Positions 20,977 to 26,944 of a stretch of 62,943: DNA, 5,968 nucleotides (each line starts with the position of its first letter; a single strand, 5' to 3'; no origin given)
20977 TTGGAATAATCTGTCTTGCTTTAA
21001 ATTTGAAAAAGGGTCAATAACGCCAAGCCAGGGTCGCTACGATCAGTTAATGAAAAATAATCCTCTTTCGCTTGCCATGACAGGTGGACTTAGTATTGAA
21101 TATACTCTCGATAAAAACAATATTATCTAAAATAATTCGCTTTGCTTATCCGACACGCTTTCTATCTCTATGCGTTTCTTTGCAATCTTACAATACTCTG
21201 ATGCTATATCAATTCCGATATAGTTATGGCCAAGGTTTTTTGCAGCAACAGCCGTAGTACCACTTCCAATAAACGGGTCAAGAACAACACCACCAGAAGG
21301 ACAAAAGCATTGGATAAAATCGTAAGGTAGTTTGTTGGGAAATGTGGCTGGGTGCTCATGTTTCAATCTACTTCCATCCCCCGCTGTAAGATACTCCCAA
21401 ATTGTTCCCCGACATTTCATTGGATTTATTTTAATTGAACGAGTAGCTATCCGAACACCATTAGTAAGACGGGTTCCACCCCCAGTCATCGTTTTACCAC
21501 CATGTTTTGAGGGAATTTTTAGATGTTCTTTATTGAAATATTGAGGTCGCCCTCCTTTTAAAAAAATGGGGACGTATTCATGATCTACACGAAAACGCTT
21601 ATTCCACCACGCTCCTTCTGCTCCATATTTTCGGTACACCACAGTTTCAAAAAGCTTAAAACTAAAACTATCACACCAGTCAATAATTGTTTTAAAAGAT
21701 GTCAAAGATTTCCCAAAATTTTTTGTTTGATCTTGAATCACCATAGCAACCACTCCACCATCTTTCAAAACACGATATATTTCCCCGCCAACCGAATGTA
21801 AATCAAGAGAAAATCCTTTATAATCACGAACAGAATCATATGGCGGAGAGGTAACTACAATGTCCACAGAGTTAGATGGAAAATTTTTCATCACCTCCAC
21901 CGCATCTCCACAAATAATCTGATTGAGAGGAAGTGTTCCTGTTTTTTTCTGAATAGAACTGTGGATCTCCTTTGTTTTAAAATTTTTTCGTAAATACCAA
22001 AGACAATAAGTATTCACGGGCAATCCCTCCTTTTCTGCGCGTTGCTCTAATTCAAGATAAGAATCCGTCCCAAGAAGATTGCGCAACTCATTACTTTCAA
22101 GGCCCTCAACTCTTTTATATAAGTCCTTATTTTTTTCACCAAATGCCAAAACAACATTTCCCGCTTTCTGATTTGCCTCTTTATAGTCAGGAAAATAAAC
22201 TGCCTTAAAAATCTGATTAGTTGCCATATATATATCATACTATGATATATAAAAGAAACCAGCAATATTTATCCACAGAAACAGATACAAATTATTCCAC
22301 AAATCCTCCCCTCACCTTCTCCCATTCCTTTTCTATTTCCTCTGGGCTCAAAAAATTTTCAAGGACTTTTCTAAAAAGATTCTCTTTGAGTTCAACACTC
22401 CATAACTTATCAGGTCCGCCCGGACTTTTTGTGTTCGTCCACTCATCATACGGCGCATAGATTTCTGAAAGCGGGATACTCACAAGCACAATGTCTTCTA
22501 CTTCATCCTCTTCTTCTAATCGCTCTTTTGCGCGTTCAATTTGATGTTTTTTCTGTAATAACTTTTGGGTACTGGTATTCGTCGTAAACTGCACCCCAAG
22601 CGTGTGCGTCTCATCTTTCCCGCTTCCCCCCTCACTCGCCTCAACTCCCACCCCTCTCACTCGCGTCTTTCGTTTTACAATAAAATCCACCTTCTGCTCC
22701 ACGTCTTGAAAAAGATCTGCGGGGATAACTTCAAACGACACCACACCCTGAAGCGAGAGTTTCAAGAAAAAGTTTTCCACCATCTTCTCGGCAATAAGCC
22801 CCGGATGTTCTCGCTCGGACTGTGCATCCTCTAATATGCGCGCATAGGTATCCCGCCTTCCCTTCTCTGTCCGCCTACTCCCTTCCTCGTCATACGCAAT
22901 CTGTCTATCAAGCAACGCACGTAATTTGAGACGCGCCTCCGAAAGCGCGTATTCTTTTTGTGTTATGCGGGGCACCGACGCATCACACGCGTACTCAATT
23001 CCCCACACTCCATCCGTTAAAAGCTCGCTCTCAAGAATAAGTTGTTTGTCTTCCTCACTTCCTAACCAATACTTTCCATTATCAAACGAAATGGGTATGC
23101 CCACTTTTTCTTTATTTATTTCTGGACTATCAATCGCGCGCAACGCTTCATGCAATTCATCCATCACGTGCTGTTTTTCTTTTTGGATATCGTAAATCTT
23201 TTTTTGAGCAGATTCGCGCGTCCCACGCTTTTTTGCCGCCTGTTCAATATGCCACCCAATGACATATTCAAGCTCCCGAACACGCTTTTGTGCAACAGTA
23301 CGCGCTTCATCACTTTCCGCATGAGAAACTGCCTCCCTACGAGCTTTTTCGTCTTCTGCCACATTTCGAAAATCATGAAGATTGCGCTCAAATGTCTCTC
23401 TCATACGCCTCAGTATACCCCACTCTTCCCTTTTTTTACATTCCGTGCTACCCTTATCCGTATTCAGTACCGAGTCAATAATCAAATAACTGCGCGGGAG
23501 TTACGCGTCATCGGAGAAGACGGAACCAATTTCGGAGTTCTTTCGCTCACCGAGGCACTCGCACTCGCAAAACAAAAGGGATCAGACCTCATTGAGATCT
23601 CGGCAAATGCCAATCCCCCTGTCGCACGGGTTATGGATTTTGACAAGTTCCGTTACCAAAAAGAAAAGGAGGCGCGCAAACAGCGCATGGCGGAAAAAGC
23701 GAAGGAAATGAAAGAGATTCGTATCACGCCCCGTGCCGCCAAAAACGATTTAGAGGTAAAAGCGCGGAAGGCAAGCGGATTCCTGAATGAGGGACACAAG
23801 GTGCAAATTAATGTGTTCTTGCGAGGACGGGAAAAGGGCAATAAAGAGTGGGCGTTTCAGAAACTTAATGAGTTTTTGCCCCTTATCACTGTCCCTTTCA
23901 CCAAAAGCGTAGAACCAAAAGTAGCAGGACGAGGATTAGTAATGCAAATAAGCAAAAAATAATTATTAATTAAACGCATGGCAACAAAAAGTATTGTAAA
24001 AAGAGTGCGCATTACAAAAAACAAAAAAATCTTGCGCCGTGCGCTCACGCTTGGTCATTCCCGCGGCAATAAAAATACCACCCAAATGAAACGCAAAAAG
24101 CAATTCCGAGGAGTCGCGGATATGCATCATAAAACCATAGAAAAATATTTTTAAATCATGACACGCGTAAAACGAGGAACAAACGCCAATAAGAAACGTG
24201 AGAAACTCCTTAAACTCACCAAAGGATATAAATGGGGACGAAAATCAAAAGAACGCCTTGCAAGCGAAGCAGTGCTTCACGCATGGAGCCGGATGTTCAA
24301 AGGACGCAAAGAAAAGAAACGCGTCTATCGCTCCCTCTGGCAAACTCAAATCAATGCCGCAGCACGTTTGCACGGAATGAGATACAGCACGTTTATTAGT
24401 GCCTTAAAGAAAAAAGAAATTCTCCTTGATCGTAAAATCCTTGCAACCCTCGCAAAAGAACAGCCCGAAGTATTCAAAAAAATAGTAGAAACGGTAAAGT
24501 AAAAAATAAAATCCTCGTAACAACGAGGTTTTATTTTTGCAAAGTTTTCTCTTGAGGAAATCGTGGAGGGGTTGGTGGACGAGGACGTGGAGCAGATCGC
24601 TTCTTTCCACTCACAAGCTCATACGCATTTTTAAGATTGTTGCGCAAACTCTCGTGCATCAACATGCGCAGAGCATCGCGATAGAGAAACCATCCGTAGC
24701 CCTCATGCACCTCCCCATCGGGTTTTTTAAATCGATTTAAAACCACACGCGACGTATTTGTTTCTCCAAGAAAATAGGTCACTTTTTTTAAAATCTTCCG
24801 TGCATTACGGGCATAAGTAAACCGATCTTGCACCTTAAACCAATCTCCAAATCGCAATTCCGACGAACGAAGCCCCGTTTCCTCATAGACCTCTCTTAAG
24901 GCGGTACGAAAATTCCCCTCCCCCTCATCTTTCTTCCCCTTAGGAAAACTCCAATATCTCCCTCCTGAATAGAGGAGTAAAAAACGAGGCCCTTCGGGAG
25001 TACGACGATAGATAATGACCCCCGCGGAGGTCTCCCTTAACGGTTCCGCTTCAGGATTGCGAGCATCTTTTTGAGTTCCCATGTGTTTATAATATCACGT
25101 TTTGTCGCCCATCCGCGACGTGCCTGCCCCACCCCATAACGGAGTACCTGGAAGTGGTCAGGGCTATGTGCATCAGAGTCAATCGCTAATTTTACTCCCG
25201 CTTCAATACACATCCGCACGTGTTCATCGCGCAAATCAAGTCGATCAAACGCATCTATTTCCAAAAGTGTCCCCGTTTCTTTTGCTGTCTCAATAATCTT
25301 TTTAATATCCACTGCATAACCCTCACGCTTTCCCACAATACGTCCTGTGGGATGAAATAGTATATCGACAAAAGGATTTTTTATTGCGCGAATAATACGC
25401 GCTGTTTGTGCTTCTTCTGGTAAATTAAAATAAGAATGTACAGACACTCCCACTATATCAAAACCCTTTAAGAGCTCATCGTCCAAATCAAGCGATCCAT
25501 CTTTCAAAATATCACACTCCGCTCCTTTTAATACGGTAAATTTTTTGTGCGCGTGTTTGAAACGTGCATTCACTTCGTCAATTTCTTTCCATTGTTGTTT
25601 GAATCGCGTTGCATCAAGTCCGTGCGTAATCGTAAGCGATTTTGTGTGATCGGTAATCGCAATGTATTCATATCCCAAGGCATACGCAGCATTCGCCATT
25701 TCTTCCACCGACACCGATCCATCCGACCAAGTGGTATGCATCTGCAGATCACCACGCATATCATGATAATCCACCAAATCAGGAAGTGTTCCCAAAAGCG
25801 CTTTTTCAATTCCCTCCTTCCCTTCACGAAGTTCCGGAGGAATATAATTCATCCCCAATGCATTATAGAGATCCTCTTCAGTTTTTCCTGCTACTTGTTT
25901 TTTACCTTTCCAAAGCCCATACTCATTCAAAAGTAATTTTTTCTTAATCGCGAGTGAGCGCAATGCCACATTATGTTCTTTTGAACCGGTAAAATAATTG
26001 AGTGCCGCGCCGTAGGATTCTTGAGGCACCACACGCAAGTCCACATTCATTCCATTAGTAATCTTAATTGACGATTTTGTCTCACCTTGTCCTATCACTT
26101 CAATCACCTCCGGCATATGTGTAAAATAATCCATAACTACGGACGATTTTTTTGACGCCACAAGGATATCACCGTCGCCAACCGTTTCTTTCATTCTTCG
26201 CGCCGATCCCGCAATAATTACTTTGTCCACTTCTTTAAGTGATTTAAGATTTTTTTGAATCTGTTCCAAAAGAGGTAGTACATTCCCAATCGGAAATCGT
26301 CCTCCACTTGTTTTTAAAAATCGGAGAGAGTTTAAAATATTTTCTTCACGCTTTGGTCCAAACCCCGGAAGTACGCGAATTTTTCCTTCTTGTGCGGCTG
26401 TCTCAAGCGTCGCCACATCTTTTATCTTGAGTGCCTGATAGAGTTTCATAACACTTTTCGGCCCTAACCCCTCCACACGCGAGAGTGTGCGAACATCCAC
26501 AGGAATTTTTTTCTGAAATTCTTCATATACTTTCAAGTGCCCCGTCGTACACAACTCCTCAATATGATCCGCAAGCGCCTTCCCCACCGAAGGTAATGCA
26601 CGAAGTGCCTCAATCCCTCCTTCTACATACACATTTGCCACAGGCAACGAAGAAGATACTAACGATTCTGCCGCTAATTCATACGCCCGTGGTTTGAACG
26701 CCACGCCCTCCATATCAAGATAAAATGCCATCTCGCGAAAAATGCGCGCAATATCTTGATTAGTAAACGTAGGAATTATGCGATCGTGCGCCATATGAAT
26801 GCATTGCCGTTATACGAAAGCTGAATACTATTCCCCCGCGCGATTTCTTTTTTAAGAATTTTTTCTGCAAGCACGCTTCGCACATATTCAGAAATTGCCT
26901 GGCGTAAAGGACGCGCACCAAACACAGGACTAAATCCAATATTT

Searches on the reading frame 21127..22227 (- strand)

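Call 76: search_protein_families(library=pfam, proteins=[window:21127-22227:-], max_evalue=0.0001)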
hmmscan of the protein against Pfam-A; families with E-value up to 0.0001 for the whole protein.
window:21127-22227:- (366 aa): 6 families
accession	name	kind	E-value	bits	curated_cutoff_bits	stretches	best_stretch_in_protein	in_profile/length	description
PF01555.25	N6_N4_Mtase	-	2.3e-40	139.4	26.7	1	121-351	1-221/221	DNA methylase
PF08241.18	Methyltransf_11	-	2.5e-08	34.9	21.2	0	93-161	35-94/95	Methyltransferase domain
PF02086.21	MethyltransfD12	-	1.4e-06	28.7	22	0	305-354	12-63/253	D12 class N6 adenine-specific DNA methyltransferase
PF09445.16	Methyltransf_15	-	6e-06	26.4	22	0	314-361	3-50/165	RNA cap guanine-N2 methyltransferase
PF01170.24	UPF0020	-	7.8e-06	26.1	22.3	0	109-167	112-169/197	RMKL-like, methyltransferase domain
PF13649.12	Methyltransf_25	-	2.2e-05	25.5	27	0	315-354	1-42/97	Methyltransferase domain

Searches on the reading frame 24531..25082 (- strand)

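Call 76: search_protein_families(library=pfam, proteins=[window:24531-25082:-], max_evalue=0.0001)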
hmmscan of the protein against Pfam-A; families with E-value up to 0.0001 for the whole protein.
window:24531-25082:- (183 aa): 1 family
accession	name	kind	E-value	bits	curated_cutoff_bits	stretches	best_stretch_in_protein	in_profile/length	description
PF00293.34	NUDIX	-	1.8e-13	51.1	21.1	1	19-146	5-127/134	NUDIX domain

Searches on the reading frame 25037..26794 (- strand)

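Call 21: search_protein_families(library=pfam, proteins=[window:25037-26794:-], max_evalue=0.00001)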
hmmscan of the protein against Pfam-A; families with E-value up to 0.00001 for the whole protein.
window:25037-26794:- (585 aa): 4 families
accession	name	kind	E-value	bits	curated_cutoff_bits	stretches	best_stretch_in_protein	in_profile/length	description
PF14791.11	DNA_pol_B_thumb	-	2e-23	82.4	25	1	264-324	1-63/63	DNA polymerase beta thumb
PF14716.13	HHH_8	-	7.5e-15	55.5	30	1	11-87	2-73/73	Helix-hairpin-helix domain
PF14520.12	HHH_5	-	1.6e-09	38.5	27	1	102-158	2-56/57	Helix-hairpin-helix domain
PF02811.25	PHP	-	3.3e-09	37.7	26.4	1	349-458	1-98/164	PHP domain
